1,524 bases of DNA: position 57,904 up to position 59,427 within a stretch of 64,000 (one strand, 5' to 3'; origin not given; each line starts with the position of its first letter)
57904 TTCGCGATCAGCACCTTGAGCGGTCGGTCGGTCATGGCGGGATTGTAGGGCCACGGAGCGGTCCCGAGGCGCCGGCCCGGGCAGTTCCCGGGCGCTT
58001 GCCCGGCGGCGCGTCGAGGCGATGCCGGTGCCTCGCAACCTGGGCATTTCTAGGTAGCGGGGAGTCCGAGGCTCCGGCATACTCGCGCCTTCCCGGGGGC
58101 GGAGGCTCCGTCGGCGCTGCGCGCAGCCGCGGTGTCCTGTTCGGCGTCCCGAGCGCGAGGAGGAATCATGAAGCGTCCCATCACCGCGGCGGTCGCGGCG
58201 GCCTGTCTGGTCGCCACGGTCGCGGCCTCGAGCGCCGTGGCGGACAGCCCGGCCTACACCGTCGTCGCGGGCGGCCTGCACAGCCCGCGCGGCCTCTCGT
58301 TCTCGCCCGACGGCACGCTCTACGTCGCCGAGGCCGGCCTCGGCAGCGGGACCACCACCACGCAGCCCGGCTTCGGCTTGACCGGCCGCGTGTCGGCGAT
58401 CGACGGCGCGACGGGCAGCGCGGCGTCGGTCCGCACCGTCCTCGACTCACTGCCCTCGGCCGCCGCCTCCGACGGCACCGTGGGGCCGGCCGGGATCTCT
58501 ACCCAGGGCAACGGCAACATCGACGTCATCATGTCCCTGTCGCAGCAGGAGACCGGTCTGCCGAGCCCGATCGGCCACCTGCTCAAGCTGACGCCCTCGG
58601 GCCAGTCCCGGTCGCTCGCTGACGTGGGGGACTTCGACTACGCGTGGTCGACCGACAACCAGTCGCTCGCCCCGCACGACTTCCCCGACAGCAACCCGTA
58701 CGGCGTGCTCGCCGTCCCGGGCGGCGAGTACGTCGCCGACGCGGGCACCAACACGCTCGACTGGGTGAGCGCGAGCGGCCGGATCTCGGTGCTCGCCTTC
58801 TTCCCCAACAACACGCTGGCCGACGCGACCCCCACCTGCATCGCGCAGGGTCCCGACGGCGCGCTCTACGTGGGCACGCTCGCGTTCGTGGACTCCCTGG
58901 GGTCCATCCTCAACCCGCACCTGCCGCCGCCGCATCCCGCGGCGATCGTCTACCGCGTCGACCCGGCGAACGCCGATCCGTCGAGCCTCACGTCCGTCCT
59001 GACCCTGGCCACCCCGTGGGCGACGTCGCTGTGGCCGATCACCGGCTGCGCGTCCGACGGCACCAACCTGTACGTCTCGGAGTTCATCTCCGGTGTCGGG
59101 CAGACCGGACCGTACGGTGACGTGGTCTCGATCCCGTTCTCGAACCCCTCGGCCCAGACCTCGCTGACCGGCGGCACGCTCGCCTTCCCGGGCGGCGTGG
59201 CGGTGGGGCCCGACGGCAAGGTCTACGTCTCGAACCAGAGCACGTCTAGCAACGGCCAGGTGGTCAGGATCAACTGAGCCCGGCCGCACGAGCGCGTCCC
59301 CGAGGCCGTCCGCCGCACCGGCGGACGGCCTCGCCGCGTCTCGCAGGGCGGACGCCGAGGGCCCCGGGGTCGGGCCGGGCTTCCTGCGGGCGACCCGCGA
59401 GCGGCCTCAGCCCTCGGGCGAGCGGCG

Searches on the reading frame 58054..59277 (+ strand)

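Call 40: search_protein_families(library=pfam, proteins=[window:58054-59277:+], max_evalue=0.0001)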
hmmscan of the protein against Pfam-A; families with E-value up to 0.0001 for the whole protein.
window:58054-59277:+ (407 aa): 2 families
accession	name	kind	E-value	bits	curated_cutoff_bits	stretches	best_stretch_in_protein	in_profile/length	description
PF01436.27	NHL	-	2.4e-09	37.2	20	0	376-404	1-26/28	NHL repeat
PF24684.1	Vgb_lyase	-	4.9e-05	22.7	50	0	211-285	95-165/290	Virginiamycin B lyase family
